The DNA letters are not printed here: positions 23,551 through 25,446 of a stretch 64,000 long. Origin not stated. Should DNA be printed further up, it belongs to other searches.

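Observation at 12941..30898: Envelope glycan locus built almost entirely from GT-C (lipid-linked-sugar dependent) membrane glycosyltransferases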

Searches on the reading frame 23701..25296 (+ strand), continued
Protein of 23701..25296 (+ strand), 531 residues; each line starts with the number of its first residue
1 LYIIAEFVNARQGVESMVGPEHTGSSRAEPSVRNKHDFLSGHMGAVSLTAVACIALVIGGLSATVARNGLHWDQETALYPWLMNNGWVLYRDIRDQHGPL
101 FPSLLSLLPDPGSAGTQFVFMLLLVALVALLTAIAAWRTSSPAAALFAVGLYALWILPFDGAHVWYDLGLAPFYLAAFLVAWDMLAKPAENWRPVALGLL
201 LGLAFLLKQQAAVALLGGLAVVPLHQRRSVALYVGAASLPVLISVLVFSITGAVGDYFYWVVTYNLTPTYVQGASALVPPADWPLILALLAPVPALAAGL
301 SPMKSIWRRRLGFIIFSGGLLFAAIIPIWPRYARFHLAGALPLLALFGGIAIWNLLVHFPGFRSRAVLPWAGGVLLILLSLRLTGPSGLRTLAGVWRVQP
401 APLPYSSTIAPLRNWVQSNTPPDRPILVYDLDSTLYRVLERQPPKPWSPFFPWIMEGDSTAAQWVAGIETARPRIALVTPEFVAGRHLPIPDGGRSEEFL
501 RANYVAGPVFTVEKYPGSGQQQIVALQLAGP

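Call 35: search_protein_families(library=pfam, proteins=[L010:3813-4913:-, L010:5061-6686:+, L010:6439-8424:+, L010:8446-10044:+, L010:11550-13169:+, L010:13176-14327:-, L010:14551-15984:+, L010:16344-17843:-, L010:17861-18709:-, L010:18990-20735:+], max_evalue=0.001)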
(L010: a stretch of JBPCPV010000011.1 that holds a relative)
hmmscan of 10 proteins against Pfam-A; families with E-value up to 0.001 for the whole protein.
L010:3813-4913:- (366 aa): 10 families
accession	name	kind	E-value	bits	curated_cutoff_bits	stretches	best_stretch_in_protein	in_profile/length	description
PF13489.12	Methyltransf_23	-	3.7e-30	105.3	27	1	129-270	19-159/164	Methyltransferase domain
PF08241.18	Methyltransf_11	-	2.5e-22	79.7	21.2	1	137-226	1-94/95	Methyltransferase domain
PF13649.12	Methyltransf_25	-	1.6e-19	70.8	27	1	136-223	1-97/97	Methyltransferase domain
PF08242.18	Methyltransf_12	-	3e-16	60.4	30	1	137-225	1-98/98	Methyltransferase domain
PF13847.12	Methyltransf_31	-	1.1e-13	51.5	27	1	135-235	6-114/145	Methyltransferase domain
PF07021.18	MetW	-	3.8e-13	49.9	21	1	126-239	6-119/193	Methionine biosynthesis protein MetW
PF01209.24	Ubie_methyltran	-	7e-07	29.3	20.1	1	121-227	36-151/233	ubiE/COQ5 methyltransferase family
PF02353.26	CMAS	-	4.6e-06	26.6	27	1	130-227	59-164/273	Mycolic acid cyclopropane synthetase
PF05219.18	DREV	-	9e-05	22.2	26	1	127-229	89-188/265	DREV methyltransferase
PF03848.20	TehB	-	0.00036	20.5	20.4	1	123-179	21-77/193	Tellurite resistance protein TehB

L010:5061-6686:+ (541 aa): 1 family
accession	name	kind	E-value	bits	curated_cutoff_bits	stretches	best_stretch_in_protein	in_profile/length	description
PF13231.12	PMT_2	-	6.3e-06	26.9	26.1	1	116-229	25-135/160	Dolichyl-phosphate-mannose-protein mannosyltransferase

L010:6439-8424:+ (661 aa): 1 family
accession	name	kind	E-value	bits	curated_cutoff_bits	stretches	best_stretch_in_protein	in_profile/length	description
PF09586.16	YfhO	-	4.8e-05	22.4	28.5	1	162-344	77-250/835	Bacterial membrane protein YfhO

L010:8446-10044:+ (532 aa): 1 family
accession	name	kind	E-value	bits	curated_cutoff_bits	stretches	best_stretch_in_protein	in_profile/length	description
PF13231.12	PMT_2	-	2e-08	35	26.1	1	71-232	2-159/160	Dolichyl-phosphate-mannose-protein mannosyltransferase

L010:11550-13169:+ (539 aa): 1 family
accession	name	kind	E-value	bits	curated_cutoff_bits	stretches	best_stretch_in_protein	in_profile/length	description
PF13231.12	PMT_2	-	2.2e-09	38.2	26.1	1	94-206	26-136/160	Dolichyl-phosphate-mannose-protein mannosyltransferase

L010:13176-14327:- (383 aa): 3 families
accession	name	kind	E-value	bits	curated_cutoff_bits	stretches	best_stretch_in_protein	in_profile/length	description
PF00270.35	DEAD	-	9.4e-49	165.8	26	1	25-186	1-163/167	DEAD/DEAH box helicase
PF00271.37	Helicase_C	-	2.9e-30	105.2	23.5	1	225-332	2-109/110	Helicase conserved C-terminal domain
PF04851.21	ResIII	-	1.1e-07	32.4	22.5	1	22-182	2-161/164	Type III restriction enzyme, res subunit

L010:14551-15984:+ (477 aa): 0 families

L010:16344-17843:- (499 aa): 2 families
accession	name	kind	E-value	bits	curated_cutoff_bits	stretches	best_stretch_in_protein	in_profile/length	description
PF00370.27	FGGY_N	-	1.1e-32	114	28.8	1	14-259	2-245/245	FGGY family of carbohydrate kinases, N-terminal domain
PF02782.22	FGGY_C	-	6.1e-28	98.4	27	1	270-451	3-195/198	FGGY family of carbohydrate kinases, C-terminal domain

L010:17861-18709:- (282 aa): 4 families
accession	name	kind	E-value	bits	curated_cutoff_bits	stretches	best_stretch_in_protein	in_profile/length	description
PF01643.23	Acyl-ACP_TE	-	6.5e-17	61.9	23.7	1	4-124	3-124/131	Acyl-ACP thioesterase N-terminal domain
PF13279.12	4HBT_2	-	1.3e-16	61.6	25.5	1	165-269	5-108/122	Thioesterase-like superfamily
PF03061.28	4HBT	-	7.6e-09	36.2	20.6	1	169-250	1-74/79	Thioesterase superfamily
PF20791.3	Acyl-ACP_TE_C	-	0.00038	21.1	21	0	160-185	13-38/101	Acyl-ACP thioesterase C-terminal domain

L010:18990-20735:+ (581 aa): 1 family
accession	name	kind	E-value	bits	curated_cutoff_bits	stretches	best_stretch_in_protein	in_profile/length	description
PF01075.23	Glyco_transf_9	-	2.6e-37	128.9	22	1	294-533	5-229/247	Glycosyltransferase family 9 (heptosyltransferase)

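Call 36: predict_structure(alignment_id=A1)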
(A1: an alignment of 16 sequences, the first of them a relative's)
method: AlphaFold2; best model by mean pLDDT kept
length: 515 residues; sequences in the alignment: 16
mean_pLDDT: 84.9   pTM: 0.85
mean pLDDT of the five models: 84.9, 81.5, 81.3, 79.4, 79.2
residues with pLDDT >= 90: 271; 70-90: 177; 50-70: 40; < 50: 27
segments of 3 or more residues with pLDDT < 50: 1-26
pLDDT, mean of each block of 10 residues (from residue 1): 35 34 49 92 92 77 91 86 81 84 87 97 94 95 65 89 93 89 95 90 89 95 94 90 76 61 88 94 74 88 93 73 92 96 88 95 95 91 84 95 93 90 92 71 76 94 91 78 94 92 92 85
secondary structure, 60 per line:
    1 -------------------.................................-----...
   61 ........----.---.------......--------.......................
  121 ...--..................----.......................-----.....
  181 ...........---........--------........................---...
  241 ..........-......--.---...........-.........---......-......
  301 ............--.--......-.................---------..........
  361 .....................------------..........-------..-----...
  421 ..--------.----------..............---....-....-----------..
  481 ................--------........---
elements in order: H20-52 H58-68 H84-89 H98-123 H126-143 H148-170 H176-191 H195-202 H211-234 H238-250 H252-257 H264-274 H276-284 H288-293 H295-312 H318-323 H325-341 H351-381 H394-403 H418-422 H442-455 E459-462 H464-467 H479-487 E488-496 E505-512
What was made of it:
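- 23749..25296 (+): X: intact member of a new DQH-motif branch of the PMT_2-clan GT-C enzymes. AF2 pLDDT 84.9 (call 36).
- On GT-C fold glycosyltransferase superfamily (tested for family X, 23749-25296 and 17115-18476): The AF2 model has a helical bundle plus a small C-terminal alpha/beta domain (call 36).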

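Call 38: fold_search(model_id=the predicted structure, library=pdb)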
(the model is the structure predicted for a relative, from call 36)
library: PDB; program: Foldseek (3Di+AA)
matches with E <= 10: 368; with E <= 0.001: 19
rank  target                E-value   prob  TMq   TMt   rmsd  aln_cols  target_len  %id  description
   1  3wak                  2.1e-06  1.00  0.49  0.32  12.4       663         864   13  Crystal structure of the Archaeoglobus fulgidus oligosaccharyltransferase (O29867_ARCFU) in the apo form (released 2013-10-30)
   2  7oci_F                7.2e-06  1.00  0.51  0.43  10.5       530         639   12  Cryo-EM structure of yeast Ost6p containing oligosaccharyltransferase complex (released 2022-02-16)
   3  8if8_B                8.9e-06  1.00  0.45  0.39  10.1       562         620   15  Arabinosyltransferase AftA (released 2023-05-31)
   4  5ezm                  1.3e-05  1.00  0.52  0.50  11.7       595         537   15  Crystal Structure of ArnT from Cupriavidus metallidurans in the apo state (released 2016-02-17)
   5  7e9s_A                1.3e-05  1.00  0.48  0.32  10.5       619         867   14  Archaeal oligosaccharyltransferase AglB from Archaeoglobus fulgidus in complex with an inhibitory peptide and a dolich (released 2021-09-08)
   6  8age_A                1.6e-05  1.00  0.54  0.45  10.8       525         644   12  Structure of yeast oligosaccharylransferase complex with acceptor peptide bound (released 2022-12-07)
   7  6ezn_F                2.4e-05  1.00  0.53  0.43  12.2       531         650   13  Cryo-EM structure of the yeast oligosaccharyltransferase (OST) complex (released 2018-01-17)
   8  9n9j_I                2.5e-05  1.00  0.51  0.40  10.4       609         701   11  Structure of a GRP94 folding intermediate engaged with a CCDC134- and FKBP11-bound secretory translocon (released 2025-11-19)
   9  6ftg_5                3.3e-05  1.00  0.51  0.42  11.5       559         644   13  Subtomogram average of OST-containing ribosome-translocon complexes from canine rough microsomal membranes (released 2018-03-21)
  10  8agb_A                3.5e-05  1.00  0.55  0.46  11.3       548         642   12  Structure of yeast oligosaccharylransferase complex with lipid-linked oligosaccharide bound (released 2022-12-07)
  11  7zlg_A                3.5e-05  1.00  0.50  0.41   9.7       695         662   11  Cryo-EM structure of C-mannosyltransferase CeDPY19, in complex with acceptor peptide and bound to CMT2-Fab and anti-Fa (released 2023-01-11)
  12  8agc_A                3.8e-05  1.00  0.57  0.44  10.2       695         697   11  Structure of yeast oligosaccharylransferase complex with lipid-linked oligosaccharide and non-acceptor peptide bound (released 2022-12-07)
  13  8b6l_I                3.8e-05  1.00  0.51  0.40  10.7       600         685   10  Subtomogram average of the human Sec61-TRAP-OSTA-translocon (released 2022-12-07)
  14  6s7o_A                4.1e-05  1.00  0.52  0.43   9.5       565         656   13  Cryo-EM structure of human oligosaccharyltransferase complex OST-A (released 2019-12-18)
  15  5gmy_A                6.9e-05  1.00  0.47  0.32  12.0       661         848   12  Crystal structure of the Archaeoglobus fulgidus oligosaccharyltransferase (O29867_ARCFU) tethered with an acceptor pep (released 2017-02-01)
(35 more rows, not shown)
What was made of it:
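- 23749..25296 (+): The top 30 Foldseek PDB hits are almost all GT-C enzymes (call 38).
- On GT-C fold glycosyltransferase superfamily (tested for family X, 23749-25296 and 17115-18476): Foldseek against the PDB: the top 30 hits are almost all GT-C enzymes (AglB 2e-6, STT3, AftA, ArnT, DPY19, PglB, ALG9), with query-normalised TM-scores of 0.45-0.57 for the best 19 (call 38).
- Checked: Structure prediction and Foldseek then placed the 23749-25296 family in the GT-C fold (calls 36, 38).
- GT-C fold for X (pLDDT 85; Foldseek hits to AglB, STT3, AftA, ArnT, DPY19, PglB, ALG9, Pmt4, AftB, Emb and PimE; calls 36, 38).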

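Call 52: find_related_loci(query=A1, collection=metagenome_contigs, flank=10000)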
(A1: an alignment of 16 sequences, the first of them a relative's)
Query A1 (515 aa) in metagenome_contigs; peptide patterns used: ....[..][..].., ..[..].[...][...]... (x = any residue, [..] = any of these).
65 stretches matched a pattern; 2 encode a relative of the query (tblastn E <= 1e-3); 2 distinct loci.
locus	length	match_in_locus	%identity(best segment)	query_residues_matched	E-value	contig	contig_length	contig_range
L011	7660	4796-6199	62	51-512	6e-150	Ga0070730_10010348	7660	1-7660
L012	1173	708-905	33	298-382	1e-5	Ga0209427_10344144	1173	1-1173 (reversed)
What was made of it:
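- Tried and rejected: Metagenome contig scan with family X: returned only two loci, one of them a duplicate of L008 (call 52).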

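Call 53: search_protein_representatives(alignment_id=A1)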
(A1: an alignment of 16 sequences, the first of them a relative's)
Query: 16 sequences, 508 profile positions. Proteins with E-value up to 0.001 (for the whole library): 1668; up to 1e-10: 473; up to 1e-30: 78. The best 150 are listed.
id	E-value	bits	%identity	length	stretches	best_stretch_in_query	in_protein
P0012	2.8e-227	771.8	-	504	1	16-508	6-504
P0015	3.3e-177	606.6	-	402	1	112-507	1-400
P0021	5.0e-143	493.8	-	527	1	11-506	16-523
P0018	1.3e-132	459.5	-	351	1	46-343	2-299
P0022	5.5e-131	454.1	-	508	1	29-506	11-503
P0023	1.2e-124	433.2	-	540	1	27-506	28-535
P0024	5.3e-121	421.2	-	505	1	38-505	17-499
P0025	1.7e-120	419.5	-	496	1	25-506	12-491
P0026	3.9e-120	418.3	-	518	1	39-506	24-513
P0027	2.5e-117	409.1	-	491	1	28-507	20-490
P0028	3.8e-114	398.6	-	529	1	18-506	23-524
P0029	6.0e-112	391.3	-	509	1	32-505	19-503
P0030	3.9e-110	385.3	-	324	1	204-506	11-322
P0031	2.4e-106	372.8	-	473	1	53-506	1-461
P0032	1.4e-102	360.4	-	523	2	115-505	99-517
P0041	2.5e-55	204.5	-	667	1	53-458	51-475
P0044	2.3e-48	181.5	-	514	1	19-452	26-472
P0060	3.1e-39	151.5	-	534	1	24-487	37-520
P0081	1.1e-33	133.2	-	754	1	50-461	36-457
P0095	2.5e-30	122.1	-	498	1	25-454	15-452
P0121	7.3e-26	107.3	-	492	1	23-488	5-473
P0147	4.1e-22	94.9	-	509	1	19-456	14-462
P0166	1.3e-20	90.0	-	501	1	20-485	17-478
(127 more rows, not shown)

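Call 55: search_protein_families(library=pfam, alignment_id=A2, max_evalue=0.01)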
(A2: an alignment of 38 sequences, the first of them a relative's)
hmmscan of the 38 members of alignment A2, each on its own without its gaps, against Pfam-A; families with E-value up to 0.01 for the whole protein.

A. member 1, P0001 (515 aa): 1 family
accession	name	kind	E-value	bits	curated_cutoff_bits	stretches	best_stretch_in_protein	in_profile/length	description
PF03116.20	NQR2_RnfD_RnfE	-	0.0019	18.1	27.7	1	88-189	158-259/296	NQR2, RnfD, RnfE family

B. families by the number of members that match (of 38 scanned): 5 families
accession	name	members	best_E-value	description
PF13231.12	PMT_2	15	7.3e-12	Dolichyl-phosphate-mannose-protein mannosyltransferase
PF18885.6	DUF5648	1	4.1e-30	Domain of unknown function (DUF5648)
PF02366.24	PMT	1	0.00077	Dolichyl-phosphate-mannose-protein mannosyltransferase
PF03116.20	NQR2_RnfD_RnfE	1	0.0019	NQR2, RnfD, RnfE family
PF09594.16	GT87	1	0.0032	Glycosyltransferase family 87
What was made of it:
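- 23749..25296 (+): The wider family has 1668 cluster representatives at E<=1e-3, and 15 of 38 sampled hit PMT_2 (calls 53, 55).
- On GT-C fold glycosyltransferase superfamily (tested for family X, 23749-25296 and 17115-18476): 15 of 38 remote relatives hit PMT_2 (call 55).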

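Call 63: search_protein_families(library=pfam, proteins=[L008:1140-2807:-, L008:2451-3836:+, L008:3873-4622:+, L008:6266-7648:-, L008:647-1675:+, L010:62-697:+, L010:690-1607:+, L010:1550-2122:+, L010:2980-3795:+, L010:14551-15984:+], max_evalue=0.001)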
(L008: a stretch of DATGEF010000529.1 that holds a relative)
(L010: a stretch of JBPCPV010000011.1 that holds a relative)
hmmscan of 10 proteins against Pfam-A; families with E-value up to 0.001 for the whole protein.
L008:1140-2807:- (555 aa): 0 families

L008:2451-3836:+ (461 aa): 3 families
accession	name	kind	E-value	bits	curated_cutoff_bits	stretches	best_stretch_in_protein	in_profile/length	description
PF01743.26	PolyA_pol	-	1.3e-28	100.3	23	1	26-152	1-126/126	Poly A polymerase head domain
PF12627.12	PolyA_pol_RNAbd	-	5.7e-15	55.3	22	1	179-238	1-60/64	Probable RNA and SrmB- binding site of polymerase A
PF01966.28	HD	-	3.1e-10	40.8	22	1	267-369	23-114/116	HD domain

L008:3873-4622:+ (249 aa): 9 families
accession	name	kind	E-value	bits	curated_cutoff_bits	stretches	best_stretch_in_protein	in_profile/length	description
PF08241.18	Methyltransf_11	-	1.6e-22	80.4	21.2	1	66-164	1-95/95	Methyltransferase domain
PF13649.12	Methyltransf_25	-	7.6e-21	75.1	27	1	66-160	2-97/97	Methyltransferase domain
PF13489.12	Methyltransf_23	-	1.5e-16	61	27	1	57-175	18-128/164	Methyltransferase domain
PF08242.18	Methyltransf_12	-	1.6e-16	61.3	30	1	66-161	1-97/98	Methyltransferase domain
PF13847.12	Methyltransf_31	-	3.8e-15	56.3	27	1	64-168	6-113/145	Methyltransferase domain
PF05891.18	Methyltransf_PK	-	7.2e-06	26.1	27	1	63-163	57-158/218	AdoMet dependent proline di-methyltransferase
PF05175.20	MTS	-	2.7e-05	24.3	23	1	63-133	33-105/170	Methyltransferase small domain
PF03141.22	Methyltransf_29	-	0.00024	20.2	23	1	64-166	120-219/506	Putative S-adenosyl-L-methionine-dependent methyltransferase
PF07021.18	MetW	-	0.00037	20.6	21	1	63-178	15-121/193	Methionine biosynthesis protein MetW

L008:6266-7648:- (460 aa): 0 families

L008:647-1675:+ (342 aa): 1 family
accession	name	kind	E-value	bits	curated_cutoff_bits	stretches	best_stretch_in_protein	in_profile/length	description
PF02578.20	Cu-oxidase_4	-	1.4e-64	218.3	22.9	1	89-337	15-237/238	Multi-copper polyphenol oxidoreductase laccase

L010:62-697:+ (211 aa): 3 families
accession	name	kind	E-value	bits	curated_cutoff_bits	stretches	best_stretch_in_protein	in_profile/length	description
PF08281.18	Sigma70_r4_2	-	1.6e-14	53.7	25.7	1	23-74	3-54/54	Sigma-70, region 4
PF04545.22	Sigma70_r4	-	8.8e-07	28.8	24.1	1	27-74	1-48/50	Sigma-70, region 4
PF12680.13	SnoaL_2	-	5.6e-06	27.3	27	1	94-160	3-60/102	SnoaL-like domain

L010:690-1607:+ (305 aa): 6 families
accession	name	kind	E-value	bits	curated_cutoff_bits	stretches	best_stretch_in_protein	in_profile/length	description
PF13460.12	NAD_binding_10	-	8.5e-22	78.3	27.2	1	44-223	1-182/184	NAD(P)H-binding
PF05368.20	NmrA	-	4.8e-17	62.9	27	1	38-182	3-154/298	NmrA-like family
PF01370.27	Epimerase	-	1.5e-13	51.2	20.9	1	40-183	1-174/240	NAD dependent epimerase/dehydratase family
PF01073.25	3Beta_HSD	-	5.8e-07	29.3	22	1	41-144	1-118/280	3-beta hydroxysteroid dehydrogenase/isomerase family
PF04321.23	RmlD_sub_bind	-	7.4e-05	22.4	27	0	39-107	2-59/287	RmlD substrate binding domain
PF08659.16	KR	-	0.00021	21.7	22.6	1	40-108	3-68/180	KR domain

L010:1550-2122:+ (190 aa): 0 families

L010:2980-3795:+ (271 aa): 1 family
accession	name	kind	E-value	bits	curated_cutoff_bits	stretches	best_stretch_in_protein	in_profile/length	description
PF00188.32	CAP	-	8.3e-17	62.6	21.1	1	149-263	2-115/117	Cysteine-rich secretory protein family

L010:14551-15984:+ (477 aa): 0 families
